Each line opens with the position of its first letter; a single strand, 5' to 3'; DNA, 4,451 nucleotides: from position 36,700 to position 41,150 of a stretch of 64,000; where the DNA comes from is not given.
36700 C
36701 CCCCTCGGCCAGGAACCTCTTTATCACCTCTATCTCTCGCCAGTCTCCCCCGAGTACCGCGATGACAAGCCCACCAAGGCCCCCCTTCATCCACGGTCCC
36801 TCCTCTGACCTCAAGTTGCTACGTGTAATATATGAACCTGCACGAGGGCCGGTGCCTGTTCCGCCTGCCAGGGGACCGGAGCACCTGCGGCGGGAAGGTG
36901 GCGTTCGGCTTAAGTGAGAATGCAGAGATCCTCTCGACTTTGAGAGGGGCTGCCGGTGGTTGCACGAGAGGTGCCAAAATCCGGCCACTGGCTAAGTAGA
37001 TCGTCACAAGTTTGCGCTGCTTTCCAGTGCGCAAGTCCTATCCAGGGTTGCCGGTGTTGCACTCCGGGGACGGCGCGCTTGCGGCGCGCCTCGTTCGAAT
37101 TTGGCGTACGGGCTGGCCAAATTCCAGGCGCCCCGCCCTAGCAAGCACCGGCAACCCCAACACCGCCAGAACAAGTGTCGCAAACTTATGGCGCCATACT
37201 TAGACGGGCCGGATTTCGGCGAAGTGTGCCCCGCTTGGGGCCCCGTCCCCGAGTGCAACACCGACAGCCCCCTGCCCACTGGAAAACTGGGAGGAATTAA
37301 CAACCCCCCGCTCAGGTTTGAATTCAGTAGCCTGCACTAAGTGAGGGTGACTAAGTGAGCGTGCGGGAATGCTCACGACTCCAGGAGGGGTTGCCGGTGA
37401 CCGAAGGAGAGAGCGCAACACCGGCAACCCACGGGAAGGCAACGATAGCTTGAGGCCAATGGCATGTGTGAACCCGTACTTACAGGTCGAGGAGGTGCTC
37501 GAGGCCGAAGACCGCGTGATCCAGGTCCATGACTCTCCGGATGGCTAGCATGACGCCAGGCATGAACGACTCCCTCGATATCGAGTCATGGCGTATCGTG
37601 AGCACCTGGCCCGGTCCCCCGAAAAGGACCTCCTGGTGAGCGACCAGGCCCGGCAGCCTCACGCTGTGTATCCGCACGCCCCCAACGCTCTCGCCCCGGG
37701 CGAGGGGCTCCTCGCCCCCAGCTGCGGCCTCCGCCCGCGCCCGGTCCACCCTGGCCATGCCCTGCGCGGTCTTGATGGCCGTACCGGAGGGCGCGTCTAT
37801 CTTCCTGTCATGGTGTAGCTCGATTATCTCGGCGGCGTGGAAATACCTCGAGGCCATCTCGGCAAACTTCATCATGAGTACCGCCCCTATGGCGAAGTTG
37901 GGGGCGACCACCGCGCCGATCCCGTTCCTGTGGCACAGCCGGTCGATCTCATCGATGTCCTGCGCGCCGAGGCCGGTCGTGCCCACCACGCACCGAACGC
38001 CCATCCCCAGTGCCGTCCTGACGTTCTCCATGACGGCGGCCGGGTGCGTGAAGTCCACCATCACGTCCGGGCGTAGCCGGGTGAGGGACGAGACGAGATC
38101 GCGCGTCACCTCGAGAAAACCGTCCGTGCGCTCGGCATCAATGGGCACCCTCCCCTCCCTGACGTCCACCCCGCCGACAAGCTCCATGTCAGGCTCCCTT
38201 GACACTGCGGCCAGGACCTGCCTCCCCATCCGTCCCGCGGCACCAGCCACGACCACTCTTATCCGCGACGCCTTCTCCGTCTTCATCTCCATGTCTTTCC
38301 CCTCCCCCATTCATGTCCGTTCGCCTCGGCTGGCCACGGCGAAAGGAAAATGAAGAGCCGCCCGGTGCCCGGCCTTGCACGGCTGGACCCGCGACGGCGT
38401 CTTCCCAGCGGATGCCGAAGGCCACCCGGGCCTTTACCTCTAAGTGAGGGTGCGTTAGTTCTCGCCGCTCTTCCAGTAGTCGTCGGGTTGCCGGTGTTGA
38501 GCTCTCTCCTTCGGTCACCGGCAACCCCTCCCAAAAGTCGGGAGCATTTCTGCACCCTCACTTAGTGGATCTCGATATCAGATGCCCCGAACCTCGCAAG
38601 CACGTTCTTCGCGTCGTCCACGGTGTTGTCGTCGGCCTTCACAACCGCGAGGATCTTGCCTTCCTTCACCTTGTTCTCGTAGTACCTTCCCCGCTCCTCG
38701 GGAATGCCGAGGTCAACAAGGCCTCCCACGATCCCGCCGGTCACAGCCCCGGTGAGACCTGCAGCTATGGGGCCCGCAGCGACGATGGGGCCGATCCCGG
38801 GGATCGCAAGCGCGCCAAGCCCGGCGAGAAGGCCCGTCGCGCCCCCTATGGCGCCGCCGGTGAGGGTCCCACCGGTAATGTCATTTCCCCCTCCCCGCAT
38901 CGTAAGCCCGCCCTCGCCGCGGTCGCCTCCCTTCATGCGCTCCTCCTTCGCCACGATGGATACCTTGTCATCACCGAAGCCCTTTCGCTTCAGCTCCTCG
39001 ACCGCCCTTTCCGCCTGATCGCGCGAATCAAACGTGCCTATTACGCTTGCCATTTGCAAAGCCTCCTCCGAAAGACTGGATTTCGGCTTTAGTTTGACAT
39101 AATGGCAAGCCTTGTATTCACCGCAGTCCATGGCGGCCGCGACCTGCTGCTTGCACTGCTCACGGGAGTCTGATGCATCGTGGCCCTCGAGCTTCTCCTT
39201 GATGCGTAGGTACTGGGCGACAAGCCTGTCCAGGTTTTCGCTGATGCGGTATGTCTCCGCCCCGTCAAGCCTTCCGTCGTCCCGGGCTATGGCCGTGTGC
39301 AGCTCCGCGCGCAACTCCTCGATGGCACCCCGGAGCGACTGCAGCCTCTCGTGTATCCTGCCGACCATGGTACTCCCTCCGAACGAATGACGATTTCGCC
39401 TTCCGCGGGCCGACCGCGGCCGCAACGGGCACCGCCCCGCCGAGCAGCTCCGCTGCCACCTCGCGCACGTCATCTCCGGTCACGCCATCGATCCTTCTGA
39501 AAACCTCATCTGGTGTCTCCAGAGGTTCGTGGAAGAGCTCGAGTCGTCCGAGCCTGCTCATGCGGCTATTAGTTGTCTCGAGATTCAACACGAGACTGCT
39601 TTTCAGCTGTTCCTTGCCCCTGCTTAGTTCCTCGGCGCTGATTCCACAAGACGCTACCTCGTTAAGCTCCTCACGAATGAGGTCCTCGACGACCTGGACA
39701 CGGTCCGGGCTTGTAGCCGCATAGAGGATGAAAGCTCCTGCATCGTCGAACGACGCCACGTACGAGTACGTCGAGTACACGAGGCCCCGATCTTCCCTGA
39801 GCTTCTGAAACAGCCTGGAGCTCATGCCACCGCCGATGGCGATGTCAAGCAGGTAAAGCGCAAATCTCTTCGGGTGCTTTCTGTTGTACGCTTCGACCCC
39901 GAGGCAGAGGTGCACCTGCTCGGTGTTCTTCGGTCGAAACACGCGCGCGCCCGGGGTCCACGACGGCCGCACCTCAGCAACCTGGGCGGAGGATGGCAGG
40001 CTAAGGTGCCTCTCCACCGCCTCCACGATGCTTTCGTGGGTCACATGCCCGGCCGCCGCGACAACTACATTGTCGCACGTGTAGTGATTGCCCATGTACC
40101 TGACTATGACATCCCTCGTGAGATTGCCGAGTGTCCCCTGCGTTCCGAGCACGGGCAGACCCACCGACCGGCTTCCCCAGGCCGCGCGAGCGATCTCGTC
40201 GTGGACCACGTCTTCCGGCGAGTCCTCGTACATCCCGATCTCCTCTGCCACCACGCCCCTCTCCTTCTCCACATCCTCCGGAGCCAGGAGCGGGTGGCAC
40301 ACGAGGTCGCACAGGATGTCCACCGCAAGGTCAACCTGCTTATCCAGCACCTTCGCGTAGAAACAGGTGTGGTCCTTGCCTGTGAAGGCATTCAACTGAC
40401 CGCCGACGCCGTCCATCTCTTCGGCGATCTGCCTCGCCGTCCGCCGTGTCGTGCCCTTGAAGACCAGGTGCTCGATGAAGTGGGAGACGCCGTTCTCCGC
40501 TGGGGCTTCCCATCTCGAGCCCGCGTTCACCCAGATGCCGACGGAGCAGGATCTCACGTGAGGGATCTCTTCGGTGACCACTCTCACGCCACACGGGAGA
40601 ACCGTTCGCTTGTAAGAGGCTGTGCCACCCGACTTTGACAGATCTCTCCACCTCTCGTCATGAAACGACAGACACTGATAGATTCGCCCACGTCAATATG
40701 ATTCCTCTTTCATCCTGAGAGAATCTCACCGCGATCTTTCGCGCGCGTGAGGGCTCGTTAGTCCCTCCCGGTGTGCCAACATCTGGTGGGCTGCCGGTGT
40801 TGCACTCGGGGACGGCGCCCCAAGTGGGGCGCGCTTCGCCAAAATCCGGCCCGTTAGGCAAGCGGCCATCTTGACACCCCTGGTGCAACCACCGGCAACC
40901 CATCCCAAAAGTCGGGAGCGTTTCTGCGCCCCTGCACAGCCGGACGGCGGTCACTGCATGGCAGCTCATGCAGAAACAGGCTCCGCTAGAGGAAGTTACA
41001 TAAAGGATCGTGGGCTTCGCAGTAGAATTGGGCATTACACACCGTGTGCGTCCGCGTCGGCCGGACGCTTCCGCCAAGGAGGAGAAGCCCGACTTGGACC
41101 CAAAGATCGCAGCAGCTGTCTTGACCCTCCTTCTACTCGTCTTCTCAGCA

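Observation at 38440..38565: Unnamed MITE-like repeat family with 19-bp terminal inverted repeats; 12 or more copies in 64 kb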

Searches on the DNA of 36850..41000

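Call 70: search_rna_families(source=window, start=36850, end=41000, threshold=evalue, max_evalue=1)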
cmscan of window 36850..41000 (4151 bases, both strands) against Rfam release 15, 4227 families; matches with E-value up to 1: 1.
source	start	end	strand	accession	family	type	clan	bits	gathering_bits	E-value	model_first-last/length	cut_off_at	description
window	38293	38352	-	RF03496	MIR2086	Gene; miRNA;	-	22.8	50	0.65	1-87/87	no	MIR2086 microRNA precursor family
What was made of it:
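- On Any Rfam RNA family: No match on any copy appears at E<=1 in 36850-41000 (call 70).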

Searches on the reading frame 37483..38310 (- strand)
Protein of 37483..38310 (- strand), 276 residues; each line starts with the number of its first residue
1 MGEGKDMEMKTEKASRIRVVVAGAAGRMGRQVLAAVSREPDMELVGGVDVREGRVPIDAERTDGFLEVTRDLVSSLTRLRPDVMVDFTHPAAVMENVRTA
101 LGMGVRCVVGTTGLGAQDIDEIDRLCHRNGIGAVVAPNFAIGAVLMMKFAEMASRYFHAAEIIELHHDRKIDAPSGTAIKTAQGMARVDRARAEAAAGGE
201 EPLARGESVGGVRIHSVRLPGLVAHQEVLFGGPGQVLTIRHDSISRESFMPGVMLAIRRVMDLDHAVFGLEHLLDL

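Call 35: find_related_loci(query=window:37483-38310:-, collection=metagenome_contigs, flank=10000)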
Query window:37483-38310:- (276 aa) in metagenome_contigs; peptide patterns used: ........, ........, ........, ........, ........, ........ (x = any residue, [..] = any of these).
600 stretches matched a pattern (row limit reached: there are more); 588 encode a relative of the query (tblastn E <= 1e-3); the best 80 are kept; 80 distinct loci.
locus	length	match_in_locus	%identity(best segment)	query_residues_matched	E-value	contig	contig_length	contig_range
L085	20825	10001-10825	83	4-276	5e-141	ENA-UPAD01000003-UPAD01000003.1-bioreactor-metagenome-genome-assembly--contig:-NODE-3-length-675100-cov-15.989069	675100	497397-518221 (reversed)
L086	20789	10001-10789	57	17-274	7e-83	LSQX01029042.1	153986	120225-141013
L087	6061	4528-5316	57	17-274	6e-83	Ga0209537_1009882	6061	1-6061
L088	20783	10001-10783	53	15-274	4e-80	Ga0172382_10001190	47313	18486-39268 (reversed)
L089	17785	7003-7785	56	17-274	3e-80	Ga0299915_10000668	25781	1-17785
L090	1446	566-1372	51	10-274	1e-84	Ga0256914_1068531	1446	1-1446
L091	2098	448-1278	54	2-276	1e-82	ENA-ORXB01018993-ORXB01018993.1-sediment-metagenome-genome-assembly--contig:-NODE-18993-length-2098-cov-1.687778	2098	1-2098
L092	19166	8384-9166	55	17-276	2e-78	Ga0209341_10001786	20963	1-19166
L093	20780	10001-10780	55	15-274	1e-78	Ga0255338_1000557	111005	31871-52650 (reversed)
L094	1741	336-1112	49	4-275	2e-82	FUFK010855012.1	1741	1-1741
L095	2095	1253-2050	52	14-276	9e-81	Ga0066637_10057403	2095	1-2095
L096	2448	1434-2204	56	17-275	6e-80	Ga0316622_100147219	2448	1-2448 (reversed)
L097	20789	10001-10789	50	17-275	1e-76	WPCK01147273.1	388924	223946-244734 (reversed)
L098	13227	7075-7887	53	11-274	5e-76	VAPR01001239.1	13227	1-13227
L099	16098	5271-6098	48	5-276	6e-76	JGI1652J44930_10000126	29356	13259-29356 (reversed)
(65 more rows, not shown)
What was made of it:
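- Tried and rejected: The other loci were 45-57% identical (call 35).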

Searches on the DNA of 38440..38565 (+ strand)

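Call 47: search_dna_similar(query=window:38440-38565:+, collection=plasmids, mode=distant, max_evalue=0.01)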
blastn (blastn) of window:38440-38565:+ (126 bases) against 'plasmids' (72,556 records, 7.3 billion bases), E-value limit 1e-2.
No match.
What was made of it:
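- Tried and rejected: No match (call 47).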

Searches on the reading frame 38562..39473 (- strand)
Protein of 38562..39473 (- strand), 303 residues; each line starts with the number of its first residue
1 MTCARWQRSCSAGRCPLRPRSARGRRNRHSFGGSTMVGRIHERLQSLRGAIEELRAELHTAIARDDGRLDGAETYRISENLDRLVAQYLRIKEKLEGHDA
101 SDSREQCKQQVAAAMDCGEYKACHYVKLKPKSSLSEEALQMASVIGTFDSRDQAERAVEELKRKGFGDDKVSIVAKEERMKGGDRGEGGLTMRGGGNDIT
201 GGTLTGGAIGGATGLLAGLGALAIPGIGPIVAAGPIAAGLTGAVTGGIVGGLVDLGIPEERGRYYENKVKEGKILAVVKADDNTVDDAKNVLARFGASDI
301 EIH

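Call 27: find_encoding_contigs(protein=window:38562-39473:-, flank=10000, max_places=10)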
Protein window:38562-39473:- (303 aa): no gene with exactly this product is on record in the collection.

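Call 28: find_homologous_proteins(query=window:38565-39473:-, max_evalue=1e-20)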
Query window:38565-39473:- (303 aa): 1955 proteins with E <= 1e-20 among 8000 candidates; the best 120 are listed.
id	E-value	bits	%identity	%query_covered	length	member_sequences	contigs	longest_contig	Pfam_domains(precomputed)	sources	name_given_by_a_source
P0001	7.5e-162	556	97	88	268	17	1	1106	PF11181.14,PF09388.16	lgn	-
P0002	3.8e-142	491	87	88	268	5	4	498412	PF11181.14,PF09388.16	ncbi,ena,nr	ncbi:MAG TPA: Spo0E family sporulation regulatory protein-aspartic acid phosphatase [Firmicutes bact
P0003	6.6e-131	454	83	88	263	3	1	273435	PF11181.14,PF09388.16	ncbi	ncbi:MAG: general stress protein [Bacillota bacterium]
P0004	2.0e-123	430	85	80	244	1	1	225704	PF11181.14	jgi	jgi:outer membrane lipoprotein SlyB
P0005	8.4e-74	267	81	54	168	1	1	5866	PF11181.14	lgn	-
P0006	4.2e-60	222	29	69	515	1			PF11181.14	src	-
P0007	2.4e-56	210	47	52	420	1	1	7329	PF11181.14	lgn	-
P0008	6.9e-55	205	34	52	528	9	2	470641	PF05036.19,PF11181.14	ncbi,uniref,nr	ncbi:histidine kinase [Nostoc sp. FACHB-87]|uniref:general stress protein n=1 Tax=Nostocaceae TaxID=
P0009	1.6e-54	204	46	52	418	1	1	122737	PF11181.14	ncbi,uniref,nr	ncbi:general stress protein [Anabaena azotica]|uniref:Histidine kinase n=1 Tax=Anabaena azotica FACH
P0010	1.7e-54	203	43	52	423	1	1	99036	PF11181.14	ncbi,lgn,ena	-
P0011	2.5e-54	203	40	58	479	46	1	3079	PF11181.14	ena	-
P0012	5.4e-54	202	35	52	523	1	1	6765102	PF11181.14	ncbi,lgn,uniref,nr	ncbi:general stress protein [Nostoc sp. TCL26-01]|uniref:general stress protein n=1 Tax=Nostoc sp. T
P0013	8.2e-54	201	38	62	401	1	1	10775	PF11181.14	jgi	jgi:hypothetical protein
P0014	1.0e-53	201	41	52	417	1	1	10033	PF11181.14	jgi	jgi:hypothetical protein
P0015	1.1e-53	201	37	52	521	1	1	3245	PF11181.14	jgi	jgi:hypothetical protein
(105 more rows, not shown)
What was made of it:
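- Tried and rejected: It failed because the real gene is 268 aa (calls 27, 28).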

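Call 29: find_encoding_contigs(protein=P0002, flank=10000, max_places=4)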
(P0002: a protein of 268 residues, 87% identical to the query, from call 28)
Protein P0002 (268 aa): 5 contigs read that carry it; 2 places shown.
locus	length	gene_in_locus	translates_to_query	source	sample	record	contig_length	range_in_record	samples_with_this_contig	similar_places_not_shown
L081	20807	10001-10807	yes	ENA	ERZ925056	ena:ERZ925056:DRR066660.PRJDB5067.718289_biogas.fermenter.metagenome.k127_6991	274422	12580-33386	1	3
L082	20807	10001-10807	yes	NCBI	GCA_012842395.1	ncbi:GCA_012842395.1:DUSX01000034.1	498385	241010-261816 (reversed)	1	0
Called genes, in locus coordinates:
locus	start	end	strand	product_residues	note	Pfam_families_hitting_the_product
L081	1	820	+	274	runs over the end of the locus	-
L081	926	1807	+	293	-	PF01261:AP_endonuc_2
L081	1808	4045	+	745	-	PF00270:DEAD (weak), PF04851:ResIII (faint), PF13307:Helicase_C_2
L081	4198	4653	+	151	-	PF07486:Hydrolase_2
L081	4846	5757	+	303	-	PF01522:Polysacc_deac_1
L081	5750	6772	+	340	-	PF01522:Polysacc_deac_1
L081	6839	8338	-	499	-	PF06347:SH3_4 (weak), PF08239:SH3_3, PF00704:Glyco_hydro_18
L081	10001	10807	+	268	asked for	PF09388:SpoOE-like, PF11181:YflT (weak)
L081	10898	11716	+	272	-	PF01113:DapB_N, PF05173:DapB_C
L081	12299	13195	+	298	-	PF16924:DpaA_N, PF01262:AlaDh_PNT_C, PF02826:2-Hacid_dh_C (weak), PF01488:Shikimate_DH (weak), PF03446:NAD_binding_2 (weak), PF03807:F420_oxidored (weak)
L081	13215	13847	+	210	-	PF02441:Flavoprotein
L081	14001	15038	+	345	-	PF01118:Semialdhyde_dh, PF02774:Semialdhyde_dhC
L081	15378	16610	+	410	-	PF00696:AA_kinase, PF22468:ACT_9, PF01842:ACT (weak), PF13840:ACT_7, PF22468:ACT_9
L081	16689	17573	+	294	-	PF00701:DHDPS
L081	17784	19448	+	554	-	PF00753:Lactamase_B, PF23023:Anti-Pycsar_Apyc1 (faint), PF12706:Lactamase_B_2, PF22505:RNase_J_b_CASP, PF07521:RMMBL, PF17770:RNase_J_C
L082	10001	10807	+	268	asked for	PF09388:SpoOE-like, PF11181:YflT (weak)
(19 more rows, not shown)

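Call 30: find_encoding_contigs(protein=P0004, flank=10000, max_places=3)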
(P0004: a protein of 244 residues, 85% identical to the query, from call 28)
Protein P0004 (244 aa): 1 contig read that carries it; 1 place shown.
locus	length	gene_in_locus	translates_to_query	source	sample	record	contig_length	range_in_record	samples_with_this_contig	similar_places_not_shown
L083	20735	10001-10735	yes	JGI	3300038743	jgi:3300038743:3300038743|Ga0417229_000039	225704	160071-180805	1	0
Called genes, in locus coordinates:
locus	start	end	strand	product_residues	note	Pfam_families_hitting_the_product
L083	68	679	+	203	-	-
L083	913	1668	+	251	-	PF01261:AP_endonuc_2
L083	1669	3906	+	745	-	PF00270:DEAD (weak), PF06733:DEAD_2 (faint), PF13307:Helicase_C_2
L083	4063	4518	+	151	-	PF07486:Hydrolase_2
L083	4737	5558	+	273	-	PF01522:Polysacc_deac_1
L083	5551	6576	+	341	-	PF01522:Polysacc_deac_1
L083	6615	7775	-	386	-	PF00704:Glyco_hydro_18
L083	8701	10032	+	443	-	PF00675:Peptidase_M16, PF05193:Peptidase_M16_C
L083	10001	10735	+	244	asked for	PF11181:YflT (weak)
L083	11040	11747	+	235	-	PF01113:DapB_N, PF05173:DapB_C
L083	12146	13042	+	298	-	PF16924:DpaA_N, PF01262:AlaDh_PNT_C, PF02826:2-Hacid_dh_C (weak), PF01488:Shikimate_DH (weak), PF03807:F420_oxidored (weak), PF13241:NAD_binding_7 (weak)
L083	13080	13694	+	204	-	PF02441:Flavoprotein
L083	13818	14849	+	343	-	PF01118:Semialdhyde_dh, PF02774:Semialdhyde_dhC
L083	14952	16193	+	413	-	PF00696:AA_kinase, PF22468:ACT_9 (weak), PF01842:ACT (faint), PF13840:ACT_7, PF22468:ACT_9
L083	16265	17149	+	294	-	PF00701:DHDPS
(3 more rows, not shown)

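Call 31: find_encoding_contigs(protein=P0003, flank=10000, max_places=3)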
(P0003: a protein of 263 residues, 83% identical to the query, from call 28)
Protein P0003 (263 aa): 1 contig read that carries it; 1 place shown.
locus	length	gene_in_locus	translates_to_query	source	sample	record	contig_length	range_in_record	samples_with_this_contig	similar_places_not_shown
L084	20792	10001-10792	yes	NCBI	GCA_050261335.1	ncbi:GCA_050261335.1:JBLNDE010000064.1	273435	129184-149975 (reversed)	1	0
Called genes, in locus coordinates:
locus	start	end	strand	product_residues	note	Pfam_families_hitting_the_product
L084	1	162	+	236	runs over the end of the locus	PF00535:Glycos_transf_2, PF13641:Glyco_tranf_2_3 (weak)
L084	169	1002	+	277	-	-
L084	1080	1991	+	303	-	PF01261:AP_endonuc_2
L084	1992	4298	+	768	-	PF00270:DEAD (faint), PF04851:ResIII (faint), PF06733:DEAD_2 (weak), PF13307:Helicase_C_2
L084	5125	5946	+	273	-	PF01522:Polysacc_deac_1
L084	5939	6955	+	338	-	PF01522:Polysacc_deac_1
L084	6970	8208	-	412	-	PF06347:SH3_4 (weak), PF08239:SH3_3, PF00704:Glyco_hydro_18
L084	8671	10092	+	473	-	PF00675:Peptidase_M16, PF05193:Peptidase_M16_C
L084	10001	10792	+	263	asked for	PF09388:SpoOE-like (weak), PF11181:YflT (weak)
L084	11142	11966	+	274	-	PF01113:DapB_N, PF03447:NAD_binding_3 (weak), PF05173:DapB_C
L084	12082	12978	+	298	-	PF16924:DpaA_N, PF01262:AlaDh_PNT_C, PF02826:2-Hacid_dh_C, PF01488:Shikimate_DH (weak), PF03446:NAD_binding_2 (weak), PF03807:F420_oxidored (weak), PF13241:NAD_binding_7 (weak)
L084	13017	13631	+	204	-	PF02441:Flavoprotein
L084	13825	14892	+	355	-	PF01118:Semialdhyde_dh, PF02774:Semialdhyde_dhC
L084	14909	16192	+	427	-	PF00696:AA_kinase, PF01842:ACT (faint), PF22468:ACT_9 (weak), PF13840:ACT_7, PF22468:ACT_9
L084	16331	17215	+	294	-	PF00701:DHDPS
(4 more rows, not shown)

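Call 40: find_encoding_contigs(protein=P0001, flank=10000, max_places=10)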
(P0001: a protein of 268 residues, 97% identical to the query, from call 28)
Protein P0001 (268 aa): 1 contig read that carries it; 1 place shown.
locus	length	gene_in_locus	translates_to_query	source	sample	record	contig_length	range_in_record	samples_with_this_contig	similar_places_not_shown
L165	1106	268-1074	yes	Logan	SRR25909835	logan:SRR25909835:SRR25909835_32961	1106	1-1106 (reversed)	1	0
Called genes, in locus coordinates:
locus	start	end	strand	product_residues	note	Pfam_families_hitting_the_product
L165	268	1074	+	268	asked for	PF09388:SpoOE-like (weak), PF11181:YflT (weak)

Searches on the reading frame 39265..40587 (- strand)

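Call 51: search_protein_families(library=pfam, proteins=[window:39265-40587:-])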
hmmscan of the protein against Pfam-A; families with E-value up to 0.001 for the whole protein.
window:39265-40587:- (440 aa): 2 families
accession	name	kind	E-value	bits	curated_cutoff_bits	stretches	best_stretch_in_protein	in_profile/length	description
PF00675.25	Peptidase_M16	-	2.1e-43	148.2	22.3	1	2-149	1-148/149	Insulinase (Peptidase family M16)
PF05193.26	Peptidase_M16_C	-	7.5e-38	130.6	23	1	155-328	1-181/181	Peptidase M16 inactive domain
